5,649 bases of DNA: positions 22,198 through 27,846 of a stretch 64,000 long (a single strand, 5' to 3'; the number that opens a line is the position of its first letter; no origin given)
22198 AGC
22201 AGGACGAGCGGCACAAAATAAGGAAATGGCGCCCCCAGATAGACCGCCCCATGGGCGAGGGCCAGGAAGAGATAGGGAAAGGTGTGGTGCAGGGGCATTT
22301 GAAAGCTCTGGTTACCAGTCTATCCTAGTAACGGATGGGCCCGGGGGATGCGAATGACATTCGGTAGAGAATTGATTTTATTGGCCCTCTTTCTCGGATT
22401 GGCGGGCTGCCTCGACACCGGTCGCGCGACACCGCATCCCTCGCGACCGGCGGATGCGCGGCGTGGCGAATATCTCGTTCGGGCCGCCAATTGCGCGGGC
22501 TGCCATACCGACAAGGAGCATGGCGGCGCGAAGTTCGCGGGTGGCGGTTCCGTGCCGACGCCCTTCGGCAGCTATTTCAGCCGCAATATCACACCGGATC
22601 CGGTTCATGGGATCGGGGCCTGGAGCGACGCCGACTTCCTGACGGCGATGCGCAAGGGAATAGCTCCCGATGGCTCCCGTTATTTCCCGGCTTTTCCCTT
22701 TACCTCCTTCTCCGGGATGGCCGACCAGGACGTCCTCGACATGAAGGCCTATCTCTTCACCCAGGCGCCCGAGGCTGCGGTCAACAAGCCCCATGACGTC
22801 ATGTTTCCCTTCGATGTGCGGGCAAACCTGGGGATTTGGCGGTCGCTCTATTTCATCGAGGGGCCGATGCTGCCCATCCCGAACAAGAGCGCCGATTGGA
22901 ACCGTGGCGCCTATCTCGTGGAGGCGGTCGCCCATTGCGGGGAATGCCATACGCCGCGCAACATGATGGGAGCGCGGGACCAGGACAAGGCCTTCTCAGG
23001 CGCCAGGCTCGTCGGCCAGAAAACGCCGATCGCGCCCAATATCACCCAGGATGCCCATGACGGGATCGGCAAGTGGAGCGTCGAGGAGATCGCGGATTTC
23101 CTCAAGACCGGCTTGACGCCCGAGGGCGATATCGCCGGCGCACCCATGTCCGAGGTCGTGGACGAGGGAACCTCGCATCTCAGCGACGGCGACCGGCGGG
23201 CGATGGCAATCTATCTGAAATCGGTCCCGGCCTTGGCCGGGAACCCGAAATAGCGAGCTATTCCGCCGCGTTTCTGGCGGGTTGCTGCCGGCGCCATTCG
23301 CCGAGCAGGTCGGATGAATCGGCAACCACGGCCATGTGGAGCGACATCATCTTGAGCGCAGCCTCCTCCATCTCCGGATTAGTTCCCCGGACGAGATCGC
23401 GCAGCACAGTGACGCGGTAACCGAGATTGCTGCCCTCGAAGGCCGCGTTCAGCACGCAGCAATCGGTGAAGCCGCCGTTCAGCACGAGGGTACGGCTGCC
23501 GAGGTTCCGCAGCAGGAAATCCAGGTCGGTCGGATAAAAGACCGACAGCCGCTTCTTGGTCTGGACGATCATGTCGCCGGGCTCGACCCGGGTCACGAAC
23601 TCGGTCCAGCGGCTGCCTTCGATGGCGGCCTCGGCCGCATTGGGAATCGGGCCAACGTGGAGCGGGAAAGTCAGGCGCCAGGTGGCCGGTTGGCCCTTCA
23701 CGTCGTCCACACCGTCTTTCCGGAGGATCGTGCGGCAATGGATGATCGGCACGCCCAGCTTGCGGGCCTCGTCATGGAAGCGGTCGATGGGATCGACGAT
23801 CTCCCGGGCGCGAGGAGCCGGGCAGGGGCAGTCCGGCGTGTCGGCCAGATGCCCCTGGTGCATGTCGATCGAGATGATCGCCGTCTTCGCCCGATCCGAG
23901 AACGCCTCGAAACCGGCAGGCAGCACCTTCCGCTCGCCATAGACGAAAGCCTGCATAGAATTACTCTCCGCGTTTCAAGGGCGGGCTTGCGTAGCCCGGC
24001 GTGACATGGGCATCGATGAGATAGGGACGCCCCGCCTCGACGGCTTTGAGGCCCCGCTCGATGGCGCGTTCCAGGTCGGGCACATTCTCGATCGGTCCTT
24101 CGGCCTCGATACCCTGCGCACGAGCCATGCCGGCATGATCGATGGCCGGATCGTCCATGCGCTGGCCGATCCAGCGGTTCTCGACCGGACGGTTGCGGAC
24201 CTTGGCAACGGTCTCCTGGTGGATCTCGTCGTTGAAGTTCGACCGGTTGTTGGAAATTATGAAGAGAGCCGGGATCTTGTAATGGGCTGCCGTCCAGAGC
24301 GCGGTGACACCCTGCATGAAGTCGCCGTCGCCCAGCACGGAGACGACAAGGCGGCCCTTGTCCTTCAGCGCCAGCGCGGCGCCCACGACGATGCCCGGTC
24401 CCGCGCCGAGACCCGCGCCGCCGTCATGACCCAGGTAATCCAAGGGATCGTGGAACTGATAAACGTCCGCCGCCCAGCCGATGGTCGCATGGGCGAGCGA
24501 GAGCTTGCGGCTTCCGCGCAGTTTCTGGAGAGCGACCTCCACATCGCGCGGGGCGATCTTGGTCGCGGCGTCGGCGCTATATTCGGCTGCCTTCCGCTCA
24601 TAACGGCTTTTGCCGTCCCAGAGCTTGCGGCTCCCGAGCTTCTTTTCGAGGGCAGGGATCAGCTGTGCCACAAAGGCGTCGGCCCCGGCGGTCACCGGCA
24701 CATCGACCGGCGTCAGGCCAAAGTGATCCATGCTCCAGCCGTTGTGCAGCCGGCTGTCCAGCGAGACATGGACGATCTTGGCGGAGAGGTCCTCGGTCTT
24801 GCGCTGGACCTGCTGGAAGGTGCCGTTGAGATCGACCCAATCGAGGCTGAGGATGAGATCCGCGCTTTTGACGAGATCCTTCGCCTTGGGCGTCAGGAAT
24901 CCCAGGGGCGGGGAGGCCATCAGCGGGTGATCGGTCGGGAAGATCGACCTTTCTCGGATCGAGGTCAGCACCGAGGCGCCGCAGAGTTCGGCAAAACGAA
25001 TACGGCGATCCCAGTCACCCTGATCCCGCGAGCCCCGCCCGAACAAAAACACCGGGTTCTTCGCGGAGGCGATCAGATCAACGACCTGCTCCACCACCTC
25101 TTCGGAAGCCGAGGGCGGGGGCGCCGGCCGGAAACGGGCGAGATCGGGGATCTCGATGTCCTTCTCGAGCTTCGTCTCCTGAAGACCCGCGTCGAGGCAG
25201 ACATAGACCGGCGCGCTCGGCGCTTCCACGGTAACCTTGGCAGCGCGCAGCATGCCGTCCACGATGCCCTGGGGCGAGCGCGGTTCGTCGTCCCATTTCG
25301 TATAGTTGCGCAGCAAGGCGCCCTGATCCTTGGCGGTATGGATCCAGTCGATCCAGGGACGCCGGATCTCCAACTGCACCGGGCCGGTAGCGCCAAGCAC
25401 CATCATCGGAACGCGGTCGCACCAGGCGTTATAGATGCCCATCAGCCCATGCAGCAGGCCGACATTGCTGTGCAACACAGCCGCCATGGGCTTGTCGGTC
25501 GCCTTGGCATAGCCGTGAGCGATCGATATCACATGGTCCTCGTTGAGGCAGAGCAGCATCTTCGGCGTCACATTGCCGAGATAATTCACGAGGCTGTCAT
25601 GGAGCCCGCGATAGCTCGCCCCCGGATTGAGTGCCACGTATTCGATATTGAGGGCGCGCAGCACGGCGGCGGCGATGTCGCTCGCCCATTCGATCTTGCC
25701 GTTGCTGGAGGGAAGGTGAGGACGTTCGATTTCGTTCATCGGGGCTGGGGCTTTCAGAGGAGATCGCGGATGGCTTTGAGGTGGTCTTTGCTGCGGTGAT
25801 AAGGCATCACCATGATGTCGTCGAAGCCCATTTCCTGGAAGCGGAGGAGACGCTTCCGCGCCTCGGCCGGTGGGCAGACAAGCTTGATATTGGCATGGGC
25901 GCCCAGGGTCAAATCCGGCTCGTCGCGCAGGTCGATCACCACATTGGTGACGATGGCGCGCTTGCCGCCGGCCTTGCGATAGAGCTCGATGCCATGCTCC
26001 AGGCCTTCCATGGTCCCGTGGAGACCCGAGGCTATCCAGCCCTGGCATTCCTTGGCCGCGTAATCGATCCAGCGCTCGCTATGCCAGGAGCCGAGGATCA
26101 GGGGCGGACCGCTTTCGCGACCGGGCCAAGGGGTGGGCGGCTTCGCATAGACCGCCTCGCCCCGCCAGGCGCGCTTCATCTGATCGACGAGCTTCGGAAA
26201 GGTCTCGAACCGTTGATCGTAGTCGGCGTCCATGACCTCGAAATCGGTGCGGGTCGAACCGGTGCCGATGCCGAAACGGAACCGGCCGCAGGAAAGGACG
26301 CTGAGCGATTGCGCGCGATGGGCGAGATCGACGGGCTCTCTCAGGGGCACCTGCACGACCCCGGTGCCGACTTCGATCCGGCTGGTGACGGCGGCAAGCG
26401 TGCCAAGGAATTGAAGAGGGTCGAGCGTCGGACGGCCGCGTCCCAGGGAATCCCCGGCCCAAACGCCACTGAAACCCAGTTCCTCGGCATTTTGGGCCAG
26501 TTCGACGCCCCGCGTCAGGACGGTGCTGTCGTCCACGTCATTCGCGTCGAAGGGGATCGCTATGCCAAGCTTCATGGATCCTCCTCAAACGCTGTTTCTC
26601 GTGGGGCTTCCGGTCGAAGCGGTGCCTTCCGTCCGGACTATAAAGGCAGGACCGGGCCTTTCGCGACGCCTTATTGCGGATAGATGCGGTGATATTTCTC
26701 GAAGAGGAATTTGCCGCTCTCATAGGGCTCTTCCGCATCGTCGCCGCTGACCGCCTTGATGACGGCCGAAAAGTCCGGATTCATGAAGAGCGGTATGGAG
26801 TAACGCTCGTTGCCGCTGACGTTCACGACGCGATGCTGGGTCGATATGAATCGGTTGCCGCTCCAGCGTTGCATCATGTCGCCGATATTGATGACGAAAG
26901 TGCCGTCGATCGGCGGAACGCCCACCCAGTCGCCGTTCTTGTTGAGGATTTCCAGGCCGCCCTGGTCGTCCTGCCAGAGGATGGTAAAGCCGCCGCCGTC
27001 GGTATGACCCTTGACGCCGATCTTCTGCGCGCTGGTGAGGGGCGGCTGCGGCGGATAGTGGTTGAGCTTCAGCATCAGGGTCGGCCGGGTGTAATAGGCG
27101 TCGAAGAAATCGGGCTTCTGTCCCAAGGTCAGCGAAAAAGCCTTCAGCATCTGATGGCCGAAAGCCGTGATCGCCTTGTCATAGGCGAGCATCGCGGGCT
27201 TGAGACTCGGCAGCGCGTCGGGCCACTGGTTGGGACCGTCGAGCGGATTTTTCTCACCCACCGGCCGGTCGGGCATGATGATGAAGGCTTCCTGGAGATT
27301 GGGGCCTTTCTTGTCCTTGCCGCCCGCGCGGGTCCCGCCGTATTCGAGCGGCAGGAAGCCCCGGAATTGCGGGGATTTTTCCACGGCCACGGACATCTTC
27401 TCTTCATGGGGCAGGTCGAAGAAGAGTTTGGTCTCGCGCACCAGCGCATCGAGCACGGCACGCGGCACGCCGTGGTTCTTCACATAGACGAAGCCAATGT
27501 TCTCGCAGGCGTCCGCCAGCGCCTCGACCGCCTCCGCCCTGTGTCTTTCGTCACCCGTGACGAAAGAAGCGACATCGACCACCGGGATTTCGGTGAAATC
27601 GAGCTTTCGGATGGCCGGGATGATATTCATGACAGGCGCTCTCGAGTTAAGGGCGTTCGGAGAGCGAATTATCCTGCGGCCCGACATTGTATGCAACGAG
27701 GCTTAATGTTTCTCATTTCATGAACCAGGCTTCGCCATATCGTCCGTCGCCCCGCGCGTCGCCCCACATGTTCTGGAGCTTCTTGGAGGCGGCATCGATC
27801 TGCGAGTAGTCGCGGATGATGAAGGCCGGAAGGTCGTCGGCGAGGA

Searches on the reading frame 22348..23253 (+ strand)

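Call 50: search_protein_families(library=pfam, proteins=[window:22348-23253:+], max_evalue=0.00001)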
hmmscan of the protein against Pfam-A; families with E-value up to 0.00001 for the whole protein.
window:22348-23253:+ (301 aa): 2 families
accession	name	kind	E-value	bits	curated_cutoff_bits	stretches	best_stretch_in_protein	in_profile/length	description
PF00034.26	Cytochrom_C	-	1.8e-12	48.8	21.3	1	38-137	2-87/90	Cytochrome c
PF13442.11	Cytochrome_CBB3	-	9.3e-10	39.1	27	0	35-135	1-67/68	Cytochrome C oxidase, cbb3-type, subunit III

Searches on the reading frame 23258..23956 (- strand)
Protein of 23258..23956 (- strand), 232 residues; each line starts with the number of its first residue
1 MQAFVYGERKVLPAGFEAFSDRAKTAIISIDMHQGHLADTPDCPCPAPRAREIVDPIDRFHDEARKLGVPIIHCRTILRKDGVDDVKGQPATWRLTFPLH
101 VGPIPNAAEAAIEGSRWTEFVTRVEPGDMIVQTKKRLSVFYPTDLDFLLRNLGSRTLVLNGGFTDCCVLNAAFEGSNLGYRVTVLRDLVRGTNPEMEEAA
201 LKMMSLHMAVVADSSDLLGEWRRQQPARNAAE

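Call 51: search_protein_families(library=pfam, proteins=[window:23258-23956:-], max_evalue=0.00001)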
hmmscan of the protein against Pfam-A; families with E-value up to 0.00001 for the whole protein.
window:23258-23956:- (232 aa): 1 family
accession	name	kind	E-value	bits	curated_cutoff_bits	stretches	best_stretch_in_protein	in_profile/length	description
PF00857.26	Isochorismatase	-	3.3e-32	112.4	27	1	25-215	1-174/175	Isochorismatase domain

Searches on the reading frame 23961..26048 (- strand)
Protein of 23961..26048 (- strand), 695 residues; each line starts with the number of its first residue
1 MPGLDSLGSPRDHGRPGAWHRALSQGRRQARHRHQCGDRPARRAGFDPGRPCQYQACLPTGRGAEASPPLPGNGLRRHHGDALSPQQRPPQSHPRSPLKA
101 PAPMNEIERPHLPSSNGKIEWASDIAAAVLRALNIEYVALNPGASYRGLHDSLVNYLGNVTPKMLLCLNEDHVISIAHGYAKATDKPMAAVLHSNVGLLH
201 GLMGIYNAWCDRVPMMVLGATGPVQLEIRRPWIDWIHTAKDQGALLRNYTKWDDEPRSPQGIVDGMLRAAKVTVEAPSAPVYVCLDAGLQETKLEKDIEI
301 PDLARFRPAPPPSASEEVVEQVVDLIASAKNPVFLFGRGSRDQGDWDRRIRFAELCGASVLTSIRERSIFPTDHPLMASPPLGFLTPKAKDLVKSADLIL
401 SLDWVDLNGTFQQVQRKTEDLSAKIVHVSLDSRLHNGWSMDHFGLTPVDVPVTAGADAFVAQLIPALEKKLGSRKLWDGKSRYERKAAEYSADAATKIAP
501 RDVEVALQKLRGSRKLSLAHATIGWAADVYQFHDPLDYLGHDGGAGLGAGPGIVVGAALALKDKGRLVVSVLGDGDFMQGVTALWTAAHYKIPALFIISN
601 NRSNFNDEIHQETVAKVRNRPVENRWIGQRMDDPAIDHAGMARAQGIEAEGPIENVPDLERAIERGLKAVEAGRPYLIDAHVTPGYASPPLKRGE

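Call 51: search_protein_families(library=pfam, proteins=[window:23961-26048:-], max_evalue=0.00001)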
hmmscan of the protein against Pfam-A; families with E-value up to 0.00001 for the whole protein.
window:23961-26048:- (695 aa): 3 families
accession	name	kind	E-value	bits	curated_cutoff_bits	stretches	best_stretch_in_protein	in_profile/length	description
PF02775.26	TPP_enzyme_C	-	3.5e-20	72.8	21.9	1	524-679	7-150/151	Thiamine pyrophosphate enzyme, C-terminal TPP binding domain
PF02776.23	TPP_enzyme_N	-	2.7e-18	66.3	26.8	1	122-226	3-104/119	Thiamine pyrophosphate enzyme, N-terminal TPP binding domain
PF00205.28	TPP_enzyme_M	-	1.4e-15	57.6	30.4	1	319-433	1-114/137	Thiamine pyrophosphate enzyme, central domain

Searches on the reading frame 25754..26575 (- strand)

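Call 51: search_protein_families(library=pfam, proteins=[window:25754-26575:-], max_evalue=0.00001)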
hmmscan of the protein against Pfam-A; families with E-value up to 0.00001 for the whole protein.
window:25754-26575:- (273 aa): 1 family
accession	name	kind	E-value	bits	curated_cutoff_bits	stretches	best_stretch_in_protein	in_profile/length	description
PF00296.26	Bac_luciferase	-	1.9e-41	142.9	27.9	1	1-203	1-210/314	Luciferase-like monooxygenase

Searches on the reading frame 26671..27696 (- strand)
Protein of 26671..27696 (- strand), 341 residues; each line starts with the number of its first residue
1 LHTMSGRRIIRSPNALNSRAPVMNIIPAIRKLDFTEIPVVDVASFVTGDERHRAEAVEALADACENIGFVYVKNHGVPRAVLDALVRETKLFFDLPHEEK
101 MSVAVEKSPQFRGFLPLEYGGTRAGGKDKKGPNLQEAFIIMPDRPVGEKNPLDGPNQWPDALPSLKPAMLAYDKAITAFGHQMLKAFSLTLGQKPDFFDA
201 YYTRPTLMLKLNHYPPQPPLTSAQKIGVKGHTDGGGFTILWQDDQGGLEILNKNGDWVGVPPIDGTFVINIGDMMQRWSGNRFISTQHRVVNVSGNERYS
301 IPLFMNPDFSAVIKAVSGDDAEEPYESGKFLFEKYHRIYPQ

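Call 51: search_protein_families(library=pfam, proteins=[window:26671-27696:-], max_evalue=0.00001)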
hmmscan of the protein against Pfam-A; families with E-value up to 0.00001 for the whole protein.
window:26671-27696:- (341 aa): 2 families
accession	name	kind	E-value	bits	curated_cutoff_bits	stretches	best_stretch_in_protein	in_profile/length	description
PF14226.12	DIOX_N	-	5.3e-27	95.2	27.3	1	37-160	1-116/117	non-haem dioxygenase in morphine synthesis N-terminal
PF03171.26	2OG-FeII_Oxy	-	2.4e-26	92.4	23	1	207-307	3-101/101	2OG-Fe(II) oxygenase superfamily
